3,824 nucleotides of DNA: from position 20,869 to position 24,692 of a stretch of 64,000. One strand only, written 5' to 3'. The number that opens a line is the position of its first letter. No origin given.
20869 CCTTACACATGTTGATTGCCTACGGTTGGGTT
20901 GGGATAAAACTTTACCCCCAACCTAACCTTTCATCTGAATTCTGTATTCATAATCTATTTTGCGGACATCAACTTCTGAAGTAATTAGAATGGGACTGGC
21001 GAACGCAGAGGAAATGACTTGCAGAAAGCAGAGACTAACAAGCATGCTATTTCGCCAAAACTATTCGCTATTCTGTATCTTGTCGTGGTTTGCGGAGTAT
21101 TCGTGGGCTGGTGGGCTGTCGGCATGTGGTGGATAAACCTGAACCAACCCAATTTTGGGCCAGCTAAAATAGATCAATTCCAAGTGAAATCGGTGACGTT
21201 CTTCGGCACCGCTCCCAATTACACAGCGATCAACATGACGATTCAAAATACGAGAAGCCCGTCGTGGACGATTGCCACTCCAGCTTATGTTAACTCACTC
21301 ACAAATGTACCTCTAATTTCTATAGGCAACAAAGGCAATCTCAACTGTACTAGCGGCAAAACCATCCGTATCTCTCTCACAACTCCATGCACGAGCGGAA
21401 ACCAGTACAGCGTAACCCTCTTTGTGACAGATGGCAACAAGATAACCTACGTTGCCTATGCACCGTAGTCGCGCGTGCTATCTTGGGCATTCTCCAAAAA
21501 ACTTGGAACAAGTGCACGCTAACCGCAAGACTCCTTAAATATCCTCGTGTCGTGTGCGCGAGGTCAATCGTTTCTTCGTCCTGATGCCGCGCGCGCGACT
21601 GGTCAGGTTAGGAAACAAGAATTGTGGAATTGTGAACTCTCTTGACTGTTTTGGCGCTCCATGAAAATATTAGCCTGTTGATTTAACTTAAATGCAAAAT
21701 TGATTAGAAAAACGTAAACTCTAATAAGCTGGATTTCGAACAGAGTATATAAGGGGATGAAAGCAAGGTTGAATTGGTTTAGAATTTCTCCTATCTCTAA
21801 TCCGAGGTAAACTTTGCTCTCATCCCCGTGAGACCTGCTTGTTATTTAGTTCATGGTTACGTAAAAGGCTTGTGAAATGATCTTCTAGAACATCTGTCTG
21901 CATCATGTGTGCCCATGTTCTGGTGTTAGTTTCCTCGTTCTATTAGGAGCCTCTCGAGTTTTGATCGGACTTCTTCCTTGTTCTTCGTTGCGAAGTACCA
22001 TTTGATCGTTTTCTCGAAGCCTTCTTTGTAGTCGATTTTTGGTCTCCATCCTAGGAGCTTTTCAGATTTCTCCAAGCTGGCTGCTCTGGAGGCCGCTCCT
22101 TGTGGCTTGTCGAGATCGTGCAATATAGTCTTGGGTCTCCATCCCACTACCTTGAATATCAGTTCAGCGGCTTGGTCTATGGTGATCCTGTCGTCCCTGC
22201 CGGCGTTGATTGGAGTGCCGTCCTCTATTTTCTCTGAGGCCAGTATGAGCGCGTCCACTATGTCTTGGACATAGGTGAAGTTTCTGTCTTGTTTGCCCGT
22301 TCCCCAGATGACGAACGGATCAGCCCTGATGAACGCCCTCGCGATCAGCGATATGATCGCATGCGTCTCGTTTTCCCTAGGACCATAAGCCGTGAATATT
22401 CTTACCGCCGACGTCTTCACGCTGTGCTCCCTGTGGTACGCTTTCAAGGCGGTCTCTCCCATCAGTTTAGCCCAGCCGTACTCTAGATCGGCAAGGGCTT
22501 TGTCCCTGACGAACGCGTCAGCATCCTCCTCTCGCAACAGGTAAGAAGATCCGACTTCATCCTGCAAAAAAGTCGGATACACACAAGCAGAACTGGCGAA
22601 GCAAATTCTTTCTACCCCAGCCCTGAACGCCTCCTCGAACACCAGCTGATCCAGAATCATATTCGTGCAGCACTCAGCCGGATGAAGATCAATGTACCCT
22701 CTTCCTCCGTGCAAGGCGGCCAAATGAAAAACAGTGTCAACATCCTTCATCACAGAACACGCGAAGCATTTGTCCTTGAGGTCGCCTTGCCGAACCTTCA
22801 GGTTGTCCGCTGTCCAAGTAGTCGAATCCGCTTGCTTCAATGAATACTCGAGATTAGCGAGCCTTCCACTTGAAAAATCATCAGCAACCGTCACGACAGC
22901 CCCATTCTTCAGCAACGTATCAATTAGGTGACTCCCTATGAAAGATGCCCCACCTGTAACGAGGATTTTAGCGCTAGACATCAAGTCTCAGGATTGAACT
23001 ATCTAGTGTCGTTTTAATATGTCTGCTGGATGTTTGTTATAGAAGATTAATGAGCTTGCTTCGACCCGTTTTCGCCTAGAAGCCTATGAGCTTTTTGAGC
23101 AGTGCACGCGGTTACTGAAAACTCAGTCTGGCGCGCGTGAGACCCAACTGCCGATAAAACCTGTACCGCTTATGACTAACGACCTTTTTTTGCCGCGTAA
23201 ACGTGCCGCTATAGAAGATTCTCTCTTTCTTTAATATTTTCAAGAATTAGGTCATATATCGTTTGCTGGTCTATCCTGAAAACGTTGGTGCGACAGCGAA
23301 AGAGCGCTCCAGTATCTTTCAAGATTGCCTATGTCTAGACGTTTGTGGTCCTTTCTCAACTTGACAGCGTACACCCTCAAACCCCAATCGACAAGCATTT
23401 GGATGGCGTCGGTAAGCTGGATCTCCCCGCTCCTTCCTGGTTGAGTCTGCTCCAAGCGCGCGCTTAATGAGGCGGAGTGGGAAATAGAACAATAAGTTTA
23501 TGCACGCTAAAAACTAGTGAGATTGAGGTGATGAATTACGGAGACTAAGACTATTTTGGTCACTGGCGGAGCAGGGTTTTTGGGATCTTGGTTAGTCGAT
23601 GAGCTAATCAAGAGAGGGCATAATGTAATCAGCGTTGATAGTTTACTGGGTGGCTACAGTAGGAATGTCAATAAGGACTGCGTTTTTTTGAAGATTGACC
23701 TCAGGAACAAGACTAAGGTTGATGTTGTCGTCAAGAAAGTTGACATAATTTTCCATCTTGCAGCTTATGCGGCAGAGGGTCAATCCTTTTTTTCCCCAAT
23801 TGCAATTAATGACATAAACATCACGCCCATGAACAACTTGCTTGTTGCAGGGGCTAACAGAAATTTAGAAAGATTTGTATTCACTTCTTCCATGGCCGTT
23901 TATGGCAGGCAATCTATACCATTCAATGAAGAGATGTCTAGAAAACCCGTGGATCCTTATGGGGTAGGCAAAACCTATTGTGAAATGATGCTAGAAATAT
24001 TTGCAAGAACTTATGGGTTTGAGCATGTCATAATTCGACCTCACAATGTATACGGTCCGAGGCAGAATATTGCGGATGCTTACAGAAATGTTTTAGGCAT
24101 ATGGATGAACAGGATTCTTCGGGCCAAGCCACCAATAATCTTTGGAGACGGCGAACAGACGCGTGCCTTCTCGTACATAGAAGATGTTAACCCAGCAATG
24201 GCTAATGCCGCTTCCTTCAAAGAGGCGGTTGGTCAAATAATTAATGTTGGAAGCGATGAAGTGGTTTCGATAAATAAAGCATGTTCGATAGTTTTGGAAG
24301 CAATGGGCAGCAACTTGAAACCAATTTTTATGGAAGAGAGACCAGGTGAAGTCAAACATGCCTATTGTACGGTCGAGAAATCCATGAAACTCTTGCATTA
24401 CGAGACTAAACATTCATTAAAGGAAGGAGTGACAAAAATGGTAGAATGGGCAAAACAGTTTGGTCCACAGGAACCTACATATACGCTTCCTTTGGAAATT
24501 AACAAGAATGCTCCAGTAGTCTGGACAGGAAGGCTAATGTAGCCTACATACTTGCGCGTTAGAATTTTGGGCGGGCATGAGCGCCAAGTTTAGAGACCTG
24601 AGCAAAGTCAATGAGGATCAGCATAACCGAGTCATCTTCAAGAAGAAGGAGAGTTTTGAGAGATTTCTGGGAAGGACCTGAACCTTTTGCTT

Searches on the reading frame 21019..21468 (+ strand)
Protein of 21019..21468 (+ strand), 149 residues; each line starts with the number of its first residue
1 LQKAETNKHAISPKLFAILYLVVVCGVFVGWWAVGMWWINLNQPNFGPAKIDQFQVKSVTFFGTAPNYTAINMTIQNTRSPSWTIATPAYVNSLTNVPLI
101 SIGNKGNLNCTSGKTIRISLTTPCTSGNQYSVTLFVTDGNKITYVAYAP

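Call 8: search_protein_families(library=pfam, proteins=[window:21019-21468:+], max_evalue=0.01)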
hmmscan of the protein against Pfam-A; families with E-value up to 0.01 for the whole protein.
window:21019-21468:+ (149 aa): 0 families

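Call 86: find_encoding_contigs(protein=window:21019-21468:+, flank=6000, max_places=6)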
Protein window:21019-21468:+ (149 aa): 1 contig read that carries it; 1 place shown.
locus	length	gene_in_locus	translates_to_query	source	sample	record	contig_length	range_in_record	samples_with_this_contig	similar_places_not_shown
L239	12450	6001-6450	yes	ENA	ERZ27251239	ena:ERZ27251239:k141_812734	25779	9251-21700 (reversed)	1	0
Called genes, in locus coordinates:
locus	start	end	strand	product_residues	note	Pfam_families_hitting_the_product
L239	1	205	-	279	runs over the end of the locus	PF03966:Trm112p, PF01209:Ubie_methyltran, PF08241:Methyltransf_11, PF08242:Methyltransf_12, PF13649:Methyltransf_25, PF13847:Methyltransf_31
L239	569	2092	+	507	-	PF01011:PQQ (faint), PF13360:PQQ_2, PF13570:Beta-prop_ACSF4, PF14435:SUKH-4 (faint), PF13570:Beta-prop_ACSF4, PF13360:PQQ_2, PF13570:Beta-prop_ACSF4, PF13360:PQQ_2, +2 more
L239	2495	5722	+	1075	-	-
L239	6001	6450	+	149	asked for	-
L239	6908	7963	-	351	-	PF01073:3Beta_HSD, PF01370:Epimerase, PF02719:Polysacc_synt_2 (weak), PF13460:NAD_binding_10 (faint), PF16363:GDP_Man_Dehyd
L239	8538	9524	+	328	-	PF01073:3Beta_HSD, PF01370:Epimerase, PF02719:Polysacc_synt_2 (weak), PF04321:RmlD_sub_bind, PF07993:NAD_binding_4 (faint), PF13460:NAD_binding_10 (weak), PF16363:GDP_Man_Dehyd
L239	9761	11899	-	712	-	PF13231:PMT_2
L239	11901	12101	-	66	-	-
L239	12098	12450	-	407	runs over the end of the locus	PF13439:Glyco_transf_4, PF13579:Glyco_trans_4_4, PF00534:Glycos_transf_1, PF13692:Glyco_trans_1_4, PF13524:Glyco_trans_1_2 (weak)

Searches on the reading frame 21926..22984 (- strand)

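Call 8: search_protein_families(library=pfam, proteins=[window:21926-22984:-], max_evalue=0.01)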
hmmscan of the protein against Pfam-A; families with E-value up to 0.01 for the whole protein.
window:21926-22984:- (352 aa): 8 families
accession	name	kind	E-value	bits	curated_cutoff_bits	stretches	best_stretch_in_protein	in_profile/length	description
PF01370.27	Epimerase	-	2.9e-41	141.9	20.9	1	7-262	1-240/240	NAD dependent epimerase/dehydratase family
PF16363.11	GDP_Man_Dehyd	-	9.4e-31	107.9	27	1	8-326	1-332/332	GDP-mannose 4,6 dehydratase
PF01073.25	3Beta_HSD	-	3.4e-17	62.8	22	1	8-256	1-235/280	3-beta hydroxysteroid dehydrogenase/isomerase family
PF02719.21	Polysacc_synt_2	-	1.4e-07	31.5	20.2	1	7-132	1-128/293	Polysaccharide biosynthesis protein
PF13460.12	NAD_binding_10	-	4.4e-06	27.1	27.2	1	11-164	1-136/184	NAD(P)H-binding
PF07993.18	NAD_binding_4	-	7.3e-05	22.5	20.1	1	9-198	1-206/258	Male sterility protein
PF04321.23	RmlD_sub_bind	-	0.0049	16.4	27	0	168-253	124-200/287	RmlD substrate binding domain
PF00106.31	adh_short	-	0.0075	16.2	26.6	0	7-61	3-55/195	short chain dehydrogenase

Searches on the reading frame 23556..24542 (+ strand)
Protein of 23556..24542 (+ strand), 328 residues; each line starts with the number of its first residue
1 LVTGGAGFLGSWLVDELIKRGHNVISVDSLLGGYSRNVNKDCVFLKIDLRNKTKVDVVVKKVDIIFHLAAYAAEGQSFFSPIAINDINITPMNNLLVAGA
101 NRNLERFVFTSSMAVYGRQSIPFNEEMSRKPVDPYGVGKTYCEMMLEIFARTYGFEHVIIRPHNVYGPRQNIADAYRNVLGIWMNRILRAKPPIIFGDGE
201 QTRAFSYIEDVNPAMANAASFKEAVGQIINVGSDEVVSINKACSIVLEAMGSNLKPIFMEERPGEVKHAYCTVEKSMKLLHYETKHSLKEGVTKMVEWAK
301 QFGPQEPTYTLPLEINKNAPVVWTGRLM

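Call 80: search_protein_families(library=pfam, proteins=[window:23556-24542:+], max_evalue=0.00001)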
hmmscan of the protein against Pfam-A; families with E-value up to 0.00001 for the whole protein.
window:23556-24542:+ (328 aa): 7 families
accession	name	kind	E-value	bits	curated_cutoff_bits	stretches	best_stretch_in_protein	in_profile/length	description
PF01370.27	Epimerase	-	1.2e-50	172.7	20.9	1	1-232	2-240/240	NAD dependent epimerase/dehydratase family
PF16363.11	GDP_Man_Dehyd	-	4.9e-42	145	27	1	1-295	1-332/332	GDP-mannose 4,6 dehydratase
PF01073.25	3Beta_HSD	-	8.9e-18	64.7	22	1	1-176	1-193/280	3-beta hydroxysteroid dehydrogenase/isomerase family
PF04321.23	RmlD_sub_bind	-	1.1e-11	44.8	27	1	1-265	4-249/287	RmlD substrate binding domain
PF07993.18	NAD_binding_4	-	2.8e-10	40.2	20.1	0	53-172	80-215/258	Male sterility protein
PF02719.21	Polysacc_synt_2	-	1.2e-07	31.6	20.2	1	1-177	2-183/293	Polysaccharide biosynthesis protein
PF13460.12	NAD_binding_10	-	4.1e-07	30.5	27.2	1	4-164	1-145/184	NAD(P)H-binding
